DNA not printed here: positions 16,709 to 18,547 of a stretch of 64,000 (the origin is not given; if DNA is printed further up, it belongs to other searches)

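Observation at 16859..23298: Four tandem paralogs of a secreted beta-helix/RTX protein are mosaics: segment-wise similarity switches partners along the gene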

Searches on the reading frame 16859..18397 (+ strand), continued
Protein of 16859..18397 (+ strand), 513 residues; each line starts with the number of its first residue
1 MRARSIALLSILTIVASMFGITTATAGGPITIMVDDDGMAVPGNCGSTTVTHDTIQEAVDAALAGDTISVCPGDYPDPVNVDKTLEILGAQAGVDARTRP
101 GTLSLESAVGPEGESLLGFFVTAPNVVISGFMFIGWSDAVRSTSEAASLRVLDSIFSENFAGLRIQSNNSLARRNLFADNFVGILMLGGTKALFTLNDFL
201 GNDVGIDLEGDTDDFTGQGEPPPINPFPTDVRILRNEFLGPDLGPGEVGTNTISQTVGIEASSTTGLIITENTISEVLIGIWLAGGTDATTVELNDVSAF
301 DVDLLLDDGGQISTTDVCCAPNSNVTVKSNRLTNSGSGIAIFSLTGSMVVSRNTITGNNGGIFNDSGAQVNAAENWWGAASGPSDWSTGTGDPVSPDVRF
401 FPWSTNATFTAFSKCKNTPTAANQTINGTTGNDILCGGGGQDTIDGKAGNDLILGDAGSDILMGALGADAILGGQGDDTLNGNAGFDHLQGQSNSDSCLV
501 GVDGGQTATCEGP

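Call 17: find_related_loci(query=A1, collection=metagenome_contigs, flank=10000)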
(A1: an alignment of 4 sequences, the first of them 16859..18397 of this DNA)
Query A1 (513 aa) in metagenome_contigs; peptide patterns used: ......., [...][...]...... (x = any residue, [..] = any of these).
600 stretches matched a pattern (row limit reached: there are more); 21 encode a relative of the query (tblastn E <= 1e-3); 21 distinct loci.
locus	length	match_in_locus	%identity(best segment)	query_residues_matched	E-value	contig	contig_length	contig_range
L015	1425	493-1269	34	233-510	3e-40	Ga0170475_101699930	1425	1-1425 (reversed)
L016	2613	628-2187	28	1-501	3e-33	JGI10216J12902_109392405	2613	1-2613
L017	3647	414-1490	30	26-406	6e-28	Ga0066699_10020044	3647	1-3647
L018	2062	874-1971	30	31-422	8e-27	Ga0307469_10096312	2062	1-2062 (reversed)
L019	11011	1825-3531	28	21-415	2e-21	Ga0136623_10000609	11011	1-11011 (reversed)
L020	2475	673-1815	27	1-405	4e-21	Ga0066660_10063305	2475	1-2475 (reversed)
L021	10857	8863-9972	29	31-405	1e-20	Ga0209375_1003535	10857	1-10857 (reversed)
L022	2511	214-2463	30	33-507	3e-20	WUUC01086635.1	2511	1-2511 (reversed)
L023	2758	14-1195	40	31-447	5e-20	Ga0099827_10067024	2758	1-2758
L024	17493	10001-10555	32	1-180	2e-19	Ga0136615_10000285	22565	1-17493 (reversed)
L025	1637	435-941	36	15-180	3e-19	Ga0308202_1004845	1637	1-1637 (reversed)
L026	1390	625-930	47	31-135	5e-19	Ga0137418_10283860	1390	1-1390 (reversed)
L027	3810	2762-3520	31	32-275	2e-18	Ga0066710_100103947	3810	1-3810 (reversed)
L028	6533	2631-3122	34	4-170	2e-15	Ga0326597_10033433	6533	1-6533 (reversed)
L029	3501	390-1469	43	31-403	6e-15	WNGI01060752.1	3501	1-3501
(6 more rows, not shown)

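Call 28: search_solved_structures(query=A2, max_evalue=0.01)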
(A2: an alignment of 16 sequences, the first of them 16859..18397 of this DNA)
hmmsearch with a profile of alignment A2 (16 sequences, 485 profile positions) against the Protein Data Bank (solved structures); distinct sequences matched with E-value up to 0.01: 42.
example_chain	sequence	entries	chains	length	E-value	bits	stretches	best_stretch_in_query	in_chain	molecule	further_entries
7usl_C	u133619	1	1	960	1.9e-39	138.9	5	392-461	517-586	Bifunctional hemolysin-adenylate cyclase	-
7rah_E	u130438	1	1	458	2.9e-23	85.6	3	392-460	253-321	Bifunctional adenylate cyclase toxin/hemolysin CyaA,Bifunctional adenylate cyclase toxin/h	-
6sus_A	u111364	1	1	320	1.1e-17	67.2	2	392-460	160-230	Bifunctional hemolysin/adenylate cyclase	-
2zj6_A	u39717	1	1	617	8.8e-15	57.6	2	390-468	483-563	Lipase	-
2z8x_A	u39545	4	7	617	9.7e-15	57.5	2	390-468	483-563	Lipase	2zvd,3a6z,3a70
2zj7_A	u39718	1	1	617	9.7e-15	57.5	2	390-468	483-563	Lipase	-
2z8z_A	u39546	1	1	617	1.6e-14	56.8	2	390-468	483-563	Lipase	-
9p6c_A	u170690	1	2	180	3.9e-12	48.9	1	392-451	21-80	Hemolysin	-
5cvw_A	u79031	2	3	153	8.3e-10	41.2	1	393-461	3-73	Bifunctional hemolysin/adenylate cyclase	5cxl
9p0c_A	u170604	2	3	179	8.6e-10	41.2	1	392-460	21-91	Hemolysin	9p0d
9cse_A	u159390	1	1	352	2.9e-09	39.4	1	391-459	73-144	Large adhesion protein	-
3hbu_P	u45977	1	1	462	6.3e-09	38.3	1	398-452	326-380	Secreted protease C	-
1k7q_A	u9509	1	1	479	6.4e-09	38.3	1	398-452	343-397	SECRETED PROTEASE C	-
3hbv_P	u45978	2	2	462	6.4e-09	38.3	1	398-452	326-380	Secreted protease C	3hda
1k7g_A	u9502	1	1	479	6.4e-09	38.3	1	398-452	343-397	secreted protease C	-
7o0y_A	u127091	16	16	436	1.2e-07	34.1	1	105-364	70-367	Probable ABC transporter binding protein NosD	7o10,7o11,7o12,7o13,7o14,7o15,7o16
8ja4_A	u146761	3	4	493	2.4e-06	29.8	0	403-442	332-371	mannuronan 5-epimerase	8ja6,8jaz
2pyg_A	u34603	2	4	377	4.7e-05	25.6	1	149-331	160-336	Poly(beta-D-mannuronate) C5 epimerase 4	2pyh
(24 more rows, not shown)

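Call 35: predict_structure(alignment_id=A2)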
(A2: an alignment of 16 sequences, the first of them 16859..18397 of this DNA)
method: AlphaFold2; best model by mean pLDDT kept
length: 513 residues; sequences in the alignment: 16
mean_pLDDT: 84.2   pTM: 0.85
mean pLDDT of the five models: 84.2, 79.9, 78.5, 77.6, 77.5
residues with pLDDT >= 90: 279; 70-90: 143; 50-70: 44; < 50: 47
segments of 3 or more residues with pLDDT < 50: 1-26, 213-224, 248-253
pLDDT, mean of each block of 10 residues (from residue 1): 42 40 53 78 59 92 95 92 97 94 86 83 98 95 96 97 96 97 94 98 90 44 67 97 56 73 94 96 92 97 86 57 95 95 91 94 88 92 78 86 93 90 90 90 89 89 87 88 83 81 75 51
secondary structure, 60 per line:
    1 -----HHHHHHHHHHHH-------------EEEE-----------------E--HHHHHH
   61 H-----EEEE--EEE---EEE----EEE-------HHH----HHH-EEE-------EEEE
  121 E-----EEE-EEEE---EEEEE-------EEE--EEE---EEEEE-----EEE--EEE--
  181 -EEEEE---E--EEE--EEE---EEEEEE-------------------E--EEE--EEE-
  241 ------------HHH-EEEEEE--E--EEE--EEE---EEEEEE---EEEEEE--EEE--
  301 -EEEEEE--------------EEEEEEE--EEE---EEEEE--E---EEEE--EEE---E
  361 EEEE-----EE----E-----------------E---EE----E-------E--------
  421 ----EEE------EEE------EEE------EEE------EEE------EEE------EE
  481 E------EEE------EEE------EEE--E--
elements in order: H6-17 E31-34 H55-61 E67-70 E73-75 E79-81 E86-88 E107-109 E117-121 E127-129 E131-134 E138-142 E150-152 E155-157 E161-165 E171-173 E176-178 E182-186 E193-195 E198-200 E204-209 E232-234 E237-239 E257-262 E268-270 E273-275 E279-284 E288-293 E296-298 E302-307 E322-328 E331-333 E337-341 E348-351 E354-356 E360-364 E425-427 E434-436 E443-445 E452-454 E461-463 E470-472 E479-481 E488-490 E497-499 E506-508
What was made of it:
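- On Right-handed parallel beta-helix (Pfam PF13229 Beta_helix / PF05048 NosD; CASH-type): The AF2 model shows stacked three-strand turns over residues ~106-365 (call 35).
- On RTX calcium-binding repeat (PF00353 HemolysinCabind): The model has regular 9-residue strand spacing over residues 425-508 (call 35).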

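Call 38: fold_search(model_id=the predicted structure, library=pdb)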
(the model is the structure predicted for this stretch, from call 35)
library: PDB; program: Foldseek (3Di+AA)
matches with E <= 10: 464; with E <= 0.001: 58
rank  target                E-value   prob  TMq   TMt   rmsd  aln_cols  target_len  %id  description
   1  8ja4                  8.6e-07  1.00  0.37  0.39  13.3       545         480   14  Structure of the alginate epimerase/lyase (released 2024-05-08)
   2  8jaz_A                1.6e-06  1.00  0.38  0.40  12.8       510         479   14  Structure of the alginate epimerase/lyase complexed with di-mannuronic acid (released 2024-05-08)
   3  5lw3                  2.1e-05  1.00  0.35  0.45  10.2       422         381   12  Azotobacter vinelandii Mannuronan C-5 epimerase AlgE6 A-module (released 2017-10-25)
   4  6f7d                  2.2e-05  1.00  0.34  0.32  15.1       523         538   11  Crystal structure of Dettilon tailspike protein (gp208) (released 2018-12-19)
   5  9ozd_A                2.3e-05  1.00  0.30  0.41  14.8       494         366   10  Crystal structure of the polysaccharide lyase RbmB from Vibrio cholerae bound to Vibrio Polysaccharide (released 2026-03-11)
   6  8hsn_B                2.8e-05  1.00  0.26  0.32  13.7       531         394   11  Crystal structure of DFA I-forming Inulin Lyase from Streptomyces peucetius subsp. caesius ATCC 27952 (released 2023-12-27)
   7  6f7k_A                3.5e-05  1.00  0.35  0.33  14.2       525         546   10  Crystal structure of Dettilon tailspike protein (gp208) (released 2018-12-19)
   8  8wm1_A                3.7e-05  1.00  0.39  0.43   5.9       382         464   14  DHS dehydratase (released 2024-10-02)
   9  4oj5_B                3.7e-05  1.00  0.32  0.24  14.6       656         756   11  Crystal Structure of a Putative Tailspike Protein (TSP1, orf210) from Escherichia coli O157:H7 Bacteriohage CBA120 (released 2014-03-26)
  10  2inu_A                3.9e-05  1.00  0.36  0.44   8.5       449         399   14  Crystal structure of Inulin fructotransferase in the absence of substrate (released 2006-12-26)
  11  9j4l_B                4.4e-05  1.00  0.37  0.46   7.9       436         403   15  Crystal structure of GH9l Inulin fructotransferases (IFTase) (released 2024-09-04)
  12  6f7k_B                4.4e-05  1.00  0.40  0.37  12.6       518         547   13  Crystal structure of Dettilon tailspike protein (gp208) (released 2018-12-19)
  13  9ozl_C                6.9e-05  1.00  0.30  0.41  14.7       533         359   11  Crystal structure of the polysaccharide lyase RbmB from Vibrio cholerae (released 2026-03-11)
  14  5olq_C                8.7e-05  1.00  0.36  0.42   7.9       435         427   14  Rhamnogalacturonan lyase (released 2017-11-29)
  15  2vbm_A                8.7e-05  1.00  0.36  0.37  11.9       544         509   10  Tailspike protein of bacteriophage Sf6 complexed with tetrasaccharide (released 2008-04-22)
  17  2pyg_B                1.0e-04  1.00  0.33  0.43  13.5       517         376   11  Azotobacter vinelandii Mannuronan C-5 epimerase AlgE4 A-module (released 2008-05-27)
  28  2pyg_A                1.6e-04  1.00  0.37  0.49  12.5       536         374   11  Azotobacter vinelandii Mannuronan C-5 epimerase AlgE4 A-module (released 2008-05-27)
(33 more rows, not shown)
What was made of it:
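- On Right-handed parallel beta-helix (Pfam PF13229 Beta_helix / PF05048 NosD; CASH-type): Foldseek matches are beta-helix lyases, epimerases and tailspikes (call 38).
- On AlgE-type mannuronan C-5-epimerases: The architecture and the best structural matches agree (call 38).
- Closest known: AlgE1-7 mannuronan C-5-epimerase/lyase family of Azotobacter vinelandii. Same: The best Foldseek matches are the alginate epimerase/lyase 8ja4/8jaz and the AlgE6/AlgE4 A-modules (call 38), with weak profile matches to 2pyg and the R-modules (call 28).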

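Call 39: find_encoding_contigs(protein=P0008, flank=8000, max_places=3)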
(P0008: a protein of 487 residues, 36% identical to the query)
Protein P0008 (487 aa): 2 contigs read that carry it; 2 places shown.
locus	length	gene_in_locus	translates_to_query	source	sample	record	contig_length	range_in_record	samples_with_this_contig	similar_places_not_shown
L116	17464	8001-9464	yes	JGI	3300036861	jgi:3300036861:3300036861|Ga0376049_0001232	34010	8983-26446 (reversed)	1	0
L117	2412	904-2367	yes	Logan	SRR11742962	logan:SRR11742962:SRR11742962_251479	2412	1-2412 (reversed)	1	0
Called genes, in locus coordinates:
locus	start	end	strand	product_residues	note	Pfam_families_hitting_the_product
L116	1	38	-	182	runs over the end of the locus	-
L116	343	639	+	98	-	PF00166:Cpn10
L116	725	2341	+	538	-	PF00118:Cpn60_TCP1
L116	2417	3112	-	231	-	-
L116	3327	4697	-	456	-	PF00512:HisKA, PF02518:HATPase_c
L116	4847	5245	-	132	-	-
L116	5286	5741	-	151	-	-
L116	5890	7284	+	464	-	PF01663:Phosphodiest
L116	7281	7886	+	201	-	PF01583:APS_kinase, PF13238:AAA_18 (faint), PF13671:AAA_33 (weak)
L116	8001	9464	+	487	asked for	PF13229:Beta_helix (weak), PF00353:HemolysinCabind (weak)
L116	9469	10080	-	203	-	PF01451:LMWPc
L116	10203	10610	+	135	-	-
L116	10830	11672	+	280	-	PF13489:Methyltransf_23, PF13847:Methyltransf_31 (weak), PF08241:Methyltransf_11, PF08242:Methyltransf_12, PF13649:Methyltransf_25 (weak)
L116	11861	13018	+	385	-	PF00478:IMPDH, PF01070:FMN_dh, PF05690:ThiG (faint), PF01645:Glu_synthase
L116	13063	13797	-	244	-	-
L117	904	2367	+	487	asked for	PF13229:Beta_helix (weak), PF00353:HemolysinCabind (weak)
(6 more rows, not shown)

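Call 40: find_encoding_contigs(protein=P0011, flank=8000, max_places=3)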
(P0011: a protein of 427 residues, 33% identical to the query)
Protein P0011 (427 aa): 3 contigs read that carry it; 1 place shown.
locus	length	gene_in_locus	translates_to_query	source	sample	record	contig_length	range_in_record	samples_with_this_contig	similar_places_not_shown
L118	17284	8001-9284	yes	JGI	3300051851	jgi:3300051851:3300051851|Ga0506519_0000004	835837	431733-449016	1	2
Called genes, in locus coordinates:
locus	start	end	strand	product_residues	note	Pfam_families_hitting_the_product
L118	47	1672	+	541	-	PF00118:Cpn60_TCP1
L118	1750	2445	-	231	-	-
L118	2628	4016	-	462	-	PF00512:HisKA, PF02518:HATPase_c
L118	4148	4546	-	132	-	-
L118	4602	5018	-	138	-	-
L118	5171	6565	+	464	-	PF01663:Phosphodiest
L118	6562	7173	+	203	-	PF01583:APS_kinase, PF13238:AAA_18 (faint), PF13671:AAA_33 (weak)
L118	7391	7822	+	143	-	-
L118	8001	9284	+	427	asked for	PF13229:Beta_helix (weak), PF00353:HemolysinCabind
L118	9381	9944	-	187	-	PF01451:LMWPc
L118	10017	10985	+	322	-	PF00685:Sulfotransfer_1 (faint), PF13469:Sulfotransfer_3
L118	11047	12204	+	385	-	PF00478:IMPDH, PF01070:FMN_dh, PF05690:ThiG (faint), PF01645:Glu_synthase (weak)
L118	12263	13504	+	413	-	PF13692:Glyco_trans_1_4 (faint)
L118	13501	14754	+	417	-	-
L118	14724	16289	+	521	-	PF00117:GATase, PF07722:Peptidase_C26, PF02540:NAD_synthase (faint), PF00958:GMP_synt_C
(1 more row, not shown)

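Call 41: find_encoding_contigs(protein=P0007, flank=8000, max_places=3)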
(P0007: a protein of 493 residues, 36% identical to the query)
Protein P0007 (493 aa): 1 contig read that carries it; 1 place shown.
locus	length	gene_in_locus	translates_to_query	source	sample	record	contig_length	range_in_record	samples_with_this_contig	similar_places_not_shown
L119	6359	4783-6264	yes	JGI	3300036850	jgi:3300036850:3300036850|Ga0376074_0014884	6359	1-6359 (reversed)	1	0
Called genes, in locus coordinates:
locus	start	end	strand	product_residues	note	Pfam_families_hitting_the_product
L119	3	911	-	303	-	?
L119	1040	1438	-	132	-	-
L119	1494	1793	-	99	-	-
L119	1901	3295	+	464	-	PF01663:Phosphodiest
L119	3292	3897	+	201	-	PF01583:APS_kinase, PF13238:AAA_18 (faint), PF13671:AAA_33 (weak)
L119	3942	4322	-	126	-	PF01850:PIN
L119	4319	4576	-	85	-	PF02604:PhdYeFM_antitox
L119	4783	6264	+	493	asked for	PF13229:Beta_helix, PF05048:NosD (faint), PF00353:HemolysinCabind (weak)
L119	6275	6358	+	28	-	?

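Call 65: find_encoding_contigs(protein=P0010, flank=6000, max_places=2)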
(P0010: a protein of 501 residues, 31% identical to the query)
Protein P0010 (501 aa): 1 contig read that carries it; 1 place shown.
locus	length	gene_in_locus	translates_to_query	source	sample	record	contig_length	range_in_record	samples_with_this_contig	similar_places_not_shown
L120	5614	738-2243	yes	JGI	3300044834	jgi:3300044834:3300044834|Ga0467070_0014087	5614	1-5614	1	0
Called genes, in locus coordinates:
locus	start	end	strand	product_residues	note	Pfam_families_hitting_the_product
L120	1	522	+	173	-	?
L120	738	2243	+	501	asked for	PF05048:NosD (faint), PF00353:HemolysinCabind (weak)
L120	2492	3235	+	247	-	PF09594:GT87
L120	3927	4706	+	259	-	-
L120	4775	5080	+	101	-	-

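Call 66: find_encoding_contigs(protein=P0018, flank=6000, max_places=2)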
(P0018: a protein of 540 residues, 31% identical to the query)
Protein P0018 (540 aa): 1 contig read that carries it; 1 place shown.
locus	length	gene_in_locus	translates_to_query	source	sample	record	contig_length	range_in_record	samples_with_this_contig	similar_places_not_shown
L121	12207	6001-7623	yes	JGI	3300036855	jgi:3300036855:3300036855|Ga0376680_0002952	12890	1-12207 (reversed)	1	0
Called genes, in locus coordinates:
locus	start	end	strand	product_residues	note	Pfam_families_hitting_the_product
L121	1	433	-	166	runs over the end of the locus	-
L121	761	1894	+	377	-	PF06559:DCD_N, PF22769:DCD, PF22569:DCD_C, PF22769:DCD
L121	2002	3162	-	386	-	PF00389:2-Hacid_dh, PF02826:2-Hacid_dh_C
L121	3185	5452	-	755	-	PF12838:Fer4_7 (faint), PF13534:Fer4_17 (faint), PF00037:Fer4 (faint), PF12797:Fer4_2 (faint), PF13183:Fer4_8, PF13237:Fer4_10 (weak), PF13187:Fer4_9, PF02754:CCG, +1 more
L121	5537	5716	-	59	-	-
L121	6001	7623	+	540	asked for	PF00353:HemolysinCabind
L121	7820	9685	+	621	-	PF00012:HSP70, PF06723:MreB_Mbl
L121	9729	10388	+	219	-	PF01025:GrpE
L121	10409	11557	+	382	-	PF00226:DnaJ, PF01556:DnaJ_C, PF00684:DnaJ_CXXCXGXG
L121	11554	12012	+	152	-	PF00376:MerR, PF13411:MerR_1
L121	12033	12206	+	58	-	?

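Call 67: find_encoding_contigs(protein=P0009, flank=6000, max_places=2)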
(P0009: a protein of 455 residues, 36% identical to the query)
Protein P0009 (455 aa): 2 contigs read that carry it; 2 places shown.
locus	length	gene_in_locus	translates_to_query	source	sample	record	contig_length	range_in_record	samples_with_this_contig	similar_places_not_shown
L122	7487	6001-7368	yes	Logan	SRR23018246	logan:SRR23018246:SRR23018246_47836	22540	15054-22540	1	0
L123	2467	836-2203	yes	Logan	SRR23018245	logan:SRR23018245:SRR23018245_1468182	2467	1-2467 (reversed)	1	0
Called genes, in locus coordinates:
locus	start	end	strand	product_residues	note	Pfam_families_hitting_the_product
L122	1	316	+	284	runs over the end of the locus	-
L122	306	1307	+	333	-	PF14907:NTP_transf_5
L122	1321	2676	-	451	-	PF02826:2-Hacid_dh_C (faint), PF03446:NAD_binding_2, PF03721:UDPG_MGDP_dh_N, PF00984:UDPG_MGDP_dh, PF03720:UDPG_MGDP_dh_C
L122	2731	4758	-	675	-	PF13196:DUF4012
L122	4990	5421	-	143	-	-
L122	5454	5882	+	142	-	-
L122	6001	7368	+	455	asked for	PF13229:Beta_helix (faint), PF00353:HemolysinCabind (faint)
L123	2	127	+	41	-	?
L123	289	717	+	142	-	-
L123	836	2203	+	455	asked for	PF13229:Beta_helix (faint), PF00353:HemolysinCabind (faint)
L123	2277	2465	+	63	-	?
